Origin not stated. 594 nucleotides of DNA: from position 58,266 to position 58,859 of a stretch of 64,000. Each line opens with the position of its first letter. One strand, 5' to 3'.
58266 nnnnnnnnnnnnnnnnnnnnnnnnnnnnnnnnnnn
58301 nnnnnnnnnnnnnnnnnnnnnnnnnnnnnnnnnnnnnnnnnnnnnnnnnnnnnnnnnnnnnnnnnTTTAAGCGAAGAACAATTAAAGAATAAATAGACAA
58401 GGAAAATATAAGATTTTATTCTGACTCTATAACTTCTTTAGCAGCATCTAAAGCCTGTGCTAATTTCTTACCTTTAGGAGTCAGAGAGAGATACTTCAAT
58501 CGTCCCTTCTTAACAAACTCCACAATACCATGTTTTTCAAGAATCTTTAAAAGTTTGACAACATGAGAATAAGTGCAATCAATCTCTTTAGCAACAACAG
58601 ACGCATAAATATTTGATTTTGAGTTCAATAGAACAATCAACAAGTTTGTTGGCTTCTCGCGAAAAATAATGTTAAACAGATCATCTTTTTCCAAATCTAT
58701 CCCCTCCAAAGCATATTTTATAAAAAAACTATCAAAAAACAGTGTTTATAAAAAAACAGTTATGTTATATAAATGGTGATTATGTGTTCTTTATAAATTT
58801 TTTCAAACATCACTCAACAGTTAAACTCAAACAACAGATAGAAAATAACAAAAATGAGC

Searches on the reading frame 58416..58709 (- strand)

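Call 56: search_protein_families(library=pfam, proteins=[window:58416-58709:-], max_evalue=0.01)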
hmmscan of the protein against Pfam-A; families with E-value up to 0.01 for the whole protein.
window:58416-58709:- (97 aa): 10 families
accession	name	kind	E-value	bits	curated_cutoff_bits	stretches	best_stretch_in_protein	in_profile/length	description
PF25212.1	HVO_A0114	-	2.9e-05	24.2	27.6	1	12-73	16-76/84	HVO_A0114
PF13463.12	HTH_27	-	9.3e-05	23.1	22.2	1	36-80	21-68/68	Winged helix DNA-binding domain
PF13601.12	HTH_34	-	0.00021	21.8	27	1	25-85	6-70/80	Winged helix DNA-binding domain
PF22665.2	DUF6293_C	-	0.00082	20.2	27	1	52-86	66-100/101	DUF6293 C-terminal winged helix domain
PF14947.12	HTH_45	-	0.0014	19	25.5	1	39-93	25-75/77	Winged helix-turn-helix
PF08222.17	HTH_CodY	-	0.0014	18.6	27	1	35-65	6-36/61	CodY helix-turn-helix domain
PF01978.25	TrmB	-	0.0015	18.8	25.6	1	24-74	14-63/68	Sugar-specific transcriptional regulator TrmB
PF24034.1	DUF7343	-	0.0023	18.2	27.6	1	37-76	22-61/62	Domain of unknown function (DUF7343)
PF10007.15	DUF2250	-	0.0025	18.3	24.4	1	23-75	12-64/93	Uncharacterized protein conserved in archaea (DUF2250)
PF14277.12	DUF4364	-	0.0028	17.9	26.9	1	31-87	18-73/162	Domain of unknown function (DUF4364)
